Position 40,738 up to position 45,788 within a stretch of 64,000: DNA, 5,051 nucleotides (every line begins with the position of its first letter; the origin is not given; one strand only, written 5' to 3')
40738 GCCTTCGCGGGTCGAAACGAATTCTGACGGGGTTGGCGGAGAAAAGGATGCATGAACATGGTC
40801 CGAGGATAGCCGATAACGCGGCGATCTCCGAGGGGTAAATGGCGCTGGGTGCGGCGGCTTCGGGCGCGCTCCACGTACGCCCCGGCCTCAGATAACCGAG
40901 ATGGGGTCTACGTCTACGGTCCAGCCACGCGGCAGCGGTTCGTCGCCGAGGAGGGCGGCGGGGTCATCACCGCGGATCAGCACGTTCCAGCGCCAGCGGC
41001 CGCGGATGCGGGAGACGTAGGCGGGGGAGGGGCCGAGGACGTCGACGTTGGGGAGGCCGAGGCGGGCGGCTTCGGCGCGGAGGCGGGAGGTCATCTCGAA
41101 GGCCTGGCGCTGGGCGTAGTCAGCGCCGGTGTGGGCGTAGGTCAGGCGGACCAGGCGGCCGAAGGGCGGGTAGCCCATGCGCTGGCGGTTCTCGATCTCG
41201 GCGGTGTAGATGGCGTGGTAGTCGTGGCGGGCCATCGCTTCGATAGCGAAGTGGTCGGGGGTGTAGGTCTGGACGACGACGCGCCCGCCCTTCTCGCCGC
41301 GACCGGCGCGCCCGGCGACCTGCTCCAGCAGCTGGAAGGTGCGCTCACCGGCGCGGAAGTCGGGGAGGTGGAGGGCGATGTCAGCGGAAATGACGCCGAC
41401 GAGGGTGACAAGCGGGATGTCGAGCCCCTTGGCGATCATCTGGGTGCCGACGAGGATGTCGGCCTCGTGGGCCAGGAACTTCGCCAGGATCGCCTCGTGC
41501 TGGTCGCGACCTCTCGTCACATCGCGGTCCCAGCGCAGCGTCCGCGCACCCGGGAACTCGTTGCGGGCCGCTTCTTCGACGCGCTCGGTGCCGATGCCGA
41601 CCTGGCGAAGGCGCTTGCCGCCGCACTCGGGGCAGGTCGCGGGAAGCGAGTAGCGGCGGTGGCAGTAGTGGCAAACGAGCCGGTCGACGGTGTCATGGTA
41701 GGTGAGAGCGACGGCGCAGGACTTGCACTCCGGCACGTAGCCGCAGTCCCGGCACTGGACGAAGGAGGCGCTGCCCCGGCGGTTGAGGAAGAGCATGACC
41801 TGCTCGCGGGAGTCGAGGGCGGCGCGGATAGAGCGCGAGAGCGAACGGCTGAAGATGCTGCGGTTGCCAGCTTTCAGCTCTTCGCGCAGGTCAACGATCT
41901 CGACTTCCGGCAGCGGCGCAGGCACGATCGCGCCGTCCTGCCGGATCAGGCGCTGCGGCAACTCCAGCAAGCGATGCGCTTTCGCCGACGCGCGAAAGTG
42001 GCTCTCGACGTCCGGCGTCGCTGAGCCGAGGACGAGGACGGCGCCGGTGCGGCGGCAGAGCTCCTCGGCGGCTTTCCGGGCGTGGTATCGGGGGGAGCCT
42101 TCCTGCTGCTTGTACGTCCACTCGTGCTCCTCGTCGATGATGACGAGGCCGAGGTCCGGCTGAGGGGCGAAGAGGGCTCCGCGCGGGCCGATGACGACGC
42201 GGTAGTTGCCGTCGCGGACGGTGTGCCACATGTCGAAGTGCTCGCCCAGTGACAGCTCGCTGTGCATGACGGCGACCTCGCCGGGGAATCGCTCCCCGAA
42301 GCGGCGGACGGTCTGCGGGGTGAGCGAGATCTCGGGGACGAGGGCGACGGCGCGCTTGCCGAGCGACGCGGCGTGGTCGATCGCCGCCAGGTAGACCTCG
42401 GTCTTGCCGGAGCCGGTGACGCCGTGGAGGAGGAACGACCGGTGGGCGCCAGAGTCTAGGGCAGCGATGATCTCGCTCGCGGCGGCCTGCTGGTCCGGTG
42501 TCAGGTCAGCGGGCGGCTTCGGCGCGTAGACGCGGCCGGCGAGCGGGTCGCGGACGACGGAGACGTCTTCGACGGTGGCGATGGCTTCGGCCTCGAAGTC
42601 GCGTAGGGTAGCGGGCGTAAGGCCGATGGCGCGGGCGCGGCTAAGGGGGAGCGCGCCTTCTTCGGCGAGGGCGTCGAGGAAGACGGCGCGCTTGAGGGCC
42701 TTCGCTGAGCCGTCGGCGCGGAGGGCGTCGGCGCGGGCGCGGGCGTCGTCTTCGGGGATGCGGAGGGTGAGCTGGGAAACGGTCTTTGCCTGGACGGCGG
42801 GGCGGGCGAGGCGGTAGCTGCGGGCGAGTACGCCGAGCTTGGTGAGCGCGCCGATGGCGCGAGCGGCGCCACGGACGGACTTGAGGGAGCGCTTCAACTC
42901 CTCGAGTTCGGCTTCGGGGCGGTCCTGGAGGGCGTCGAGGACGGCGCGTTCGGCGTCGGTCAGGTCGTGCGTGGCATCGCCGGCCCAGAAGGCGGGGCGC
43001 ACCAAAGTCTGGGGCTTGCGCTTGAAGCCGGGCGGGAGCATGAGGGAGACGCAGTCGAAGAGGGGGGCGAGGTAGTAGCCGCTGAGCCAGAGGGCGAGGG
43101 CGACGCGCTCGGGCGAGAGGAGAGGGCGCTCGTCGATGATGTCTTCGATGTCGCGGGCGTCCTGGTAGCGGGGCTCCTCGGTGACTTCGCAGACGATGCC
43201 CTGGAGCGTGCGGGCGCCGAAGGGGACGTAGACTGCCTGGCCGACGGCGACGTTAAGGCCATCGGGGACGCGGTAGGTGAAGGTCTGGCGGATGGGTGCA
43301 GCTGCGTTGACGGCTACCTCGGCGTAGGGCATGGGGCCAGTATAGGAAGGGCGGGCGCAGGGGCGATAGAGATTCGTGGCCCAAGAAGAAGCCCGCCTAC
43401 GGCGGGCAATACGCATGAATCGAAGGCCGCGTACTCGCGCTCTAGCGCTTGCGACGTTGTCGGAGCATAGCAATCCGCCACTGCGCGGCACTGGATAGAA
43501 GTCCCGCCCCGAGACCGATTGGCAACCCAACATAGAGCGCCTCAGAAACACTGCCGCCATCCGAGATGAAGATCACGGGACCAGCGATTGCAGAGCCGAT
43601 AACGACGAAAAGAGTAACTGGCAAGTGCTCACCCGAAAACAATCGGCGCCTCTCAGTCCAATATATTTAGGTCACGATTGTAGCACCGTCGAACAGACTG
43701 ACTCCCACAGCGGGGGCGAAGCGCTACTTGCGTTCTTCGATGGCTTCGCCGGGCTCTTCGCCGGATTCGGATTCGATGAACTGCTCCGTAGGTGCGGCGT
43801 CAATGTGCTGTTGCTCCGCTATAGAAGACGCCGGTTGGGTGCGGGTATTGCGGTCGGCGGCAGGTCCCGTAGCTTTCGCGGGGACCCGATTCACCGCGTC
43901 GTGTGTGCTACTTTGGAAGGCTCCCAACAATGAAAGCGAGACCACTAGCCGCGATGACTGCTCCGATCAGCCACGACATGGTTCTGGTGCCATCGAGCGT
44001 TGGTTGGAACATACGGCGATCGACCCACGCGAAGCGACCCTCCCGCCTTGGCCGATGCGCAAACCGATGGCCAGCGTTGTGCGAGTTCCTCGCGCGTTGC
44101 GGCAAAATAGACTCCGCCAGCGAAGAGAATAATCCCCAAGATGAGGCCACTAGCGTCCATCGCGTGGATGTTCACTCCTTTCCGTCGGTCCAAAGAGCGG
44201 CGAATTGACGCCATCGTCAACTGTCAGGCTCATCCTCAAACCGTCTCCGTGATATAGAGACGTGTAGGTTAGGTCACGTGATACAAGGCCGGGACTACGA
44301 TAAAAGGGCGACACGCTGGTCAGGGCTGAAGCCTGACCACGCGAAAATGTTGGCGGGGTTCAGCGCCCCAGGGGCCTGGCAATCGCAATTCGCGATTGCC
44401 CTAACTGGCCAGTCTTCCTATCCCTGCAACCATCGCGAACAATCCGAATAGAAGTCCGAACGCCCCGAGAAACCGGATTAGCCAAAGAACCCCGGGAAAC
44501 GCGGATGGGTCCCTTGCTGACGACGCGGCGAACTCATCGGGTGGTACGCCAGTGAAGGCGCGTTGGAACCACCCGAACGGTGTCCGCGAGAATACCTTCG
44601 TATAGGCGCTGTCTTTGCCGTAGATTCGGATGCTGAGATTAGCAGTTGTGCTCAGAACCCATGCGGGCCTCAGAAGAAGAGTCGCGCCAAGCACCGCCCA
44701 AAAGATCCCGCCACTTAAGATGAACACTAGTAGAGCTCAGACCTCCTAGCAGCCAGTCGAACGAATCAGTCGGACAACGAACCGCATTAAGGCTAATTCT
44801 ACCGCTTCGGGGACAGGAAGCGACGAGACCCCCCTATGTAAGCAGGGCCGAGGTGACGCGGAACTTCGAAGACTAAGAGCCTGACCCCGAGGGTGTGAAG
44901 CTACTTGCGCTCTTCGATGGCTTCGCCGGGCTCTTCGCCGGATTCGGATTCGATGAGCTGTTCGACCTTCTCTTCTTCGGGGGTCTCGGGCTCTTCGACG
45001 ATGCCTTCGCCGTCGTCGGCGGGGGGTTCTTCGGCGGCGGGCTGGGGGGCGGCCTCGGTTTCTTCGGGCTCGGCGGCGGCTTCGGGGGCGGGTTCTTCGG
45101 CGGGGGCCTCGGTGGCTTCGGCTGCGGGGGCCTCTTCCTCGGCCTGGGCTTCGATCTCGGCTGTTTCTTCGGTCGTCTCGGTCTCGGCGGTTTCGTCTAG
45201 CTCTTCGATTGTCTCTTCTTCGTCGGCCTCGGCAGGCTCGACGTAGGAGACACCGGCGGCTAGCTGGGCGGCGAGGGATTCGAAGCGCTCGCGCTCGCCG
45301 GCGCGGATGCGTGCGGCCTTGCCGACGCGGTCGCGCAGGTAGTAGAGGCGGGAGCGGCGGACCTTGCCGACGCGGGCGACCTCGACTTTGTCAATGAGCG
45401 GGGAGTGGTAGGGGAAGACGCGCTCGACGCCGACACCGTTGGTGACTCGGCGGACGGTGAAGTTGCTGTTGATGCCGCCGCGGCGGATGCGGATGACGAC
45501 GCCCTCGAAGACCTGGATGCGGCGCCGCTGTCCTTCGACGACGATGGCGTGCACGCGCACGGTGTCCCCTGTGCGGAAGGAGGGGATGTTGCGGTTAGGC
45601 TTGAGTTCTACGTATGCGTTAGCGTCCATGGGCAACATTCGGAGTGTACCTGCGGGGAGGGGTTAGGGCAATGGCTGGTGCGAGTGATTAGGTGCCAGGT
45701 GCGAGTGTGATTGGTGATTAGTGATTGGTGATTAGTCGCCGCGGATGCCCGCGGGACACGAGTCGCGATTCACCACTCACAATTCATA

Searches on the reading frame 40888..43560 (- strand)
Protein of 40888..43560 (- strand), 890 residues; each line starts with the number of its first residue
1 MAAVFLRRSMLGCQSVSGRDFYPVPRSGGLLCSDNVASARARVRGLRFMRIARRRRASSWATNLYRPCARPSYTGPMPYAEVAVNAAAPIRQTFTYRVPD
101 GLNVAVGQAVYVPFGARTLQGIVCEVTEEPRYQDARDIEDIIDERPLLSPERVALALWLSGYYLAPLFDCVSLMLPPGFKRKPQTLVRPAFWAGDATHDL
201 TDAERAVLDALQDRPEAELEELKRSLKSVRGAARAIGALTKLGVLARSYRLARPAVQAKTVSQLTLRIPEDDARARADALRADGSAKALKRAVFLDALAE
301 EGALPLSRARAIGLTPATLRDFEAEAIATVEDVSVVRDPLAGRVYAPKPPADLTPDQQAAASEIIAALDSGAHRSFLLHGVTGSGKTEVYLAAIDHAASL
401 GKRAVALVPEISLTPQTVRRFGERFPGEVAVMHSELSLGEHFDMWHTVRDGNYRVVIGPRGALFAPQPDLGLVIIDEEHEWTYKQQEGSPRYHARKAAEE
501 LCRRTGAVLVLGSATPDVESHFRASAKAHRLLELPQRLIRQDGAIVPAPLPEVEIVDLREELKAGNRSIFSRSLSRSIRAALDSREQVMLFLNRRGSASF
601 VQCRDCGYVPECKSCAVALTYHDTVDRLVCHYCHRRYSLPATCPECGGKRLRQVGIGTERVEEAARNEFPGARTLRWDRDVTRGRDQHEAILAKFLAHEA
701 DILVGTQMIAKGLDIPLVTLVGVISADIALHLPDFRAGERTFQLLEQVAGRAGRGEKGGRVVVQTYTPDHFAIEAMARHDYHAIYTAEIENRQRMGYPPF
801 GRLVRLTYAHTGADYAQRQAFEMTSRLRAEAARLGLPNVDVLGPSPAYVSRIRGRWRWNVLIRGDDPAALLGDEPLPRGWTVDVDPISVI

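Call 78: search_protein_families(library=pfam, proteins=[window:40888-43560:-], max_evalue=0.0001)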
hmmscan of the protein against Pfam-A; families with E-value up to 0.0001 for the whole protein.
window:40888-43560:- (890 aa): 6 families
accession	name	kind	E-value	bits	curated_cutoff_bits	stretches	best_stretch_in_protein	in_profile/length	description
PF17764.6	PriA_3primeBD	-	3.1e-26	91.5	22.7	1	81-176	1-96/96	3'DNA-binding domain (3'BD)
PF00270.35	DEAD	-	1.6e-15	57.7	26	1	354-517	1-161/167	DEAD/DEAH box helicase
PF04851.21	ResIII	-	6.7e-14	52.6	22.5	1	353-516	4-162/164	Type III restriction enzyme, res subunit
PF18074.6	PriA_C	-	3.1e-12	47.6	26.9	1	799-870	1-69/95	Primosomal protein N C-terminal domain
PF00271.37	Helicase_C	-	3e-07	31.1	23.5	1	685-754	51-108/110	Helicase conserved C-terminal domain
PF18319.7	Zn_ribbon_PriA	-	4.6e-05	23.7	26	1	612-636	1-25/27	PriA DNA helicase Cys-rich region (CRR) domain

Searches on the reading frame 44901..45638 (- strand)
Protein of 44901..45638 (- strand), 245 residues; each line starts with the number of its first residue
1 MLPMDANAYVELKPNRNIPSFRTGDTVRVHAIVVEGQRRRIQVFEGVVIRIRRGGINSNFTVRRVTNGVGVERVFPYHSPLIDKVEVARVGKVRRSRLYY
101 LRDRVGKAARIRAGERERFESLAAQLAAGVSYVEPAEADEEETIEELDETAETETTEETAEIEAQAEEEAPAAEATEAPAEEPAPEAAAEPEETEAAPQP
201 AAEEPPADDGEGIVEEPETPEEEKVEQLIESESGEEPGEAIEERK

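Call 78: search_protein_families(library=pfam, proteins=[window:44901-45638:-], max_evalue=0.0001)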
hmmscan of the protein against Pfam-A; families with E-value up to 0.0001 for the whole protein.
window:44901-45638:- (245 aa): 1 family
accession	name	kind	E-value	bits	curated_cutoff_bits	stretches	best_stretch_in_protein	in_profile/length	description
PF01245.26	Ribosomal_L19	-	8.5e-44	148.5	22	1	15-112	12-109/111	Ribosomal protein L19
